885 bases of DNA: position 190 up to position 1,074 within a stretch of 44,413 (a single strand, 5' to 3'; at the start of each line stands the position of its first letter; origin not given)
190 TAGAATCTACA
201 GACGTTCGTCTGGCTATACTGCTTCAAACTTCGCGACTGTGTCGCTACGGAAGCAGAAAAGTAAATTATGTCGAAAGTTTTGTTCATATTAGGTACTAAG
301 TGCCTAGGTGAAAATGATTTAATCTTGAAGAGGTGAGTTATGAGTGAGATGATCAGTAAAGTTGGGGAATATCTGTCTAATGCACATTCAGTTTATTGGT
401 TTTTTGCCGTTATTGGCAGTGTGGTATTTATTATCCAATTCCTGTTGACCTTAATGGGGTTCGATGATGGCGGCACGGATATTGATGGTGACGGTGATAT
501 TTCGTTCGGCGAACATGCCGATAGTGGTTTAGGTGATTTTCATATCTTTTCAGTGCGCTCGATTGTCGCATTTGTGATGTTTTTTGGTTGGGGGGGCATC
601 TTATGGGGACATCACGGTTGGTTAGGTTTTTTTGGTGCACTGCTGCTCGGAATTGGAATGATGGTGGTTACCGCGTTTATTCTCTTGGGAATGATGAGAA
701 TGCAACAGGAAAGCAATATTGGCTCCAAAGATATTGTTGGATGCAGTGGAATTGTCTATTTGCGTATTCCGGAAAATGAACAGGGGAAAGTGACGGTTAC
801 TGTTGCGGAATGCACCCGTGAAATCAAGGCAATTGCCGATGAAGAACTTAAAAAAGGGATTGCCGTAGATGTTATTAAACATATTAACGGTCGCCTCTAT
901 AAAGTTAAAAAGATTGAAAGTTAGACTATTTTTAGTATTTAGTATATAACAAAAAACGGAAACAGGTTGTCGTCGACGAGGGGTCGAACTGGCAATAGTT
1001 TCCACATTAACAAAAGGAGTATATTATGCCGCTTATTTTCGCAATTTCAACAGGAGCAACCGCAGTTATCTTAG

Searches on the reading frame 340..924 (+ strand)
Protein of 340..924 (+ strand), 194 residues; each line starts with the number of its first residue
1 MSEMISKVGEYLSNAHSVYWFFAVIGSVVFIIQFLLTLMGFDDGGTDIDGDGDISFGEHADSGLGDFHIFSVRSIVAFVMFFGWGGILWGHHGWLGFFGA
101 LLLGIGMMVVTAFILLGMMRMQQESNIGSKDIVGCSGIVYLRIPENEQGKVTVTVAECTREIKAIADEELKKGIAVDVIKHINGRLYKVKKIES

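Call 12: search_protein_families(library=pfam, proteins=[window:340-924:+])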
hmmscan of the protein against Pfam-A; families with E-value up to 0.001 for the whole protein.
window:340-924:+ (194 aa): 0 families

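Call 65: find_homologous_proteins(query=window:340-924:+, max_evalue=1e-30)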
Query window:340-924:+ (194 aa): 25 proteins with E <= 1e-30 among 90 candidates.
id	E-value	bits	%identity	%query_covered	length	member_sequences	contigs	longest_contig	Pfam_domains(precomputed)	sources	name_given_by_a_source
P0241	1.0e-122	425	100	100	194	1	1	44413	-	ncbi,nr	ncbi:MAG: hypothetical protein L3J71_06240 [Victivallaceae bacterium]|nr:hypothetical protein [Victi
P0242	1.8e-121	421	99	100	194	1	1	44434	-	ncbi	-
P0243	8.6e-118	409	96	100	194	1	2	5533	-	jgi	jgi:hypothetical protein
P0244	5.0e-113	393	92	100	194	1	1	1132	-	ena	-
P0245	1.2e-106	373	84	100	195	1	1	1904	-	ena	-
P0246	3.0e-105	368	86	99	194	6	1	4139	-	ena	-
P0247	1.5e-103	362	85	100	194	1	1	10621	-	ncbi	-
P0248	2.7e-95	335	75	100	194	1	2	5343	-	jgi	jgi:hypothetical protein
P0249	1.1e-59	219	53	99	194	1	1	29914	-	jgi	jgi:hypothetical protein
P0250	3.5e-57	211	49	98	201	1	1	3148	-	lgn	-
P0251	4.9e-57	211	49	98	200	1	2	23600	-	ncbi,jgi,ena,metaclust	metaclust:\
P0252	3.5e-55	205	48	99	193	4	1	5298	-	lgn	-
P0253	6.6e-55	204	51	99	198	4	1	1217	-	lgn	-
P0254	1.5e-53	199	46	99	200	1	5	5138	-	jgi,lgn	jgi:membrane protein implicated in regulation of membrane protease activity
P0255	5.7e-53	197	48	97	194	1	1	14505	-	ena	-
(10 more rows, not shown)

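Call 66: find_encoding_contigs(protein=P0243, flank=5000, max_places=2)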
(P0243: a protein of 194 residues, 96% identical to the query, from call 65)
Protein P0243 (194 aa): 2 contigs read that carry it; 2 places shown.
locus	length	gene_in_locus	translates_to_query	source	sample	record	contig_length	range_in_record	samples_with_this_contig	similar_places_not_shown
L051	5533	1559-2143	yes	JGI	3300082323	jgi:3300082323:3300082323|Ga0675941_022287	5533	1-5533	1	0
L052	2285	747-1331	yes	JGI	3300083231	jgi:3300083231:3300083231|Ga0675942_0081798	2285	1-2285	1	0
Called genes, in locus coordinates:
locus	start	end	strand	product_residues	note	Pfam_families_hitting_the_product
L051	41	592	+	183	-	PF01965:DJ-1_PfpI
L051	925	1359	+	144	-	PF06892:Phage_CP76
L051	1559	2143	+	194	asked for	-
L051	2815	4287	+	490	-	PF01145:Band_7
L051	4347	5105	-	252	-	PF00165:HTH_AraC (weak), PF12833:HTH_18, PF00165:HTH_AraC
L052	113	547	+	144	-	PF06892:Phage_CP76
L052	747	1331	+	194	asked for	-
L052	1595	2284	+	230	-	?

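Call 67: find_encoding_contigs(protein=P0247, flank=6000, max_places=2)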
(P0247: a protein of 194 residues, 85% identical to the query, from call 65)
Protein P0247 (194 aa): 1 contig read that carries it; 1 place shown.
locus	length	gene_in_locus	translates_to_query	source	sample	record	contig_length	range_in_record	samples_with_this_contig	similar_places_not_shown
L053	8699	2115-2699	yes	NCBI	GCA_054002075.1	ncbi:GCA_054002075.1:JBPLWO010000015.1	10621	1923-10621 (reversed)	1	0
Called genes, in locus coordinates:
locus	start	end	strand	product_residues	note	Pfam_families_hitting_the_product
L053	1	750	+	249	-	?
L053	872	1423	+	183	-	PF01965:DJ-1_PfpI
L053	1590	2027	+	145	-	PF06892:Phage_CP76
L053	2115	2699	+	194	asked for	-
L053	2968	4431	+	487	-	PF01145:Band_7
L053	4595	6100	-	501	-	PF01336:tRNA_anti-codon, PF00152:tRNA-synt_2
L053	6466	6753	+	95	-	PF00381:PTS-HPr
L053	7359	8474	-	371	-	PF02463:SMC_N (faint), PF00005:ABC_tran (faint)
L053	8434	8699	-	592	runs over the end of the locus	PF00005:ABC_tran (faint), PF17760:UvrA_inter, PF17755:UvrA_DNA-bind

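Call 68: find_encoding_contigs(protein=P0246, flank=5000, max_places=2)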
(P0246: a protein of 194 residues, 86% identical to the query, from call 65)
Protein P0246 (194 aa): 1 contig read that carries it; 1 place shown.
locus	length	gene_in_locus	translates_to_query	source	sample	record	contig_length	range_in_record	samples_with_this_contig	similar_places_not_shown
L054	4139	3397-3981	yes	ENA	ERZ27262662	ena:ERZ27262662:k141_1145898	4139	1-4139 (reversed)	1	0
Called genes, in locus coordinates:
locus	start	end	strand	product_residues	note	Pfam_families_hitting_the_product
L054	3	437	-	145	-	?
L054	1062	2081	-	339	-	PF12715:Abhydrolase_7, PF00326:Peptidase_S9 (faint)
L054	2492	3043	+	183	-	PF01965:DJ-1_PfpI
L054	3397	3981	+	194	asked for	-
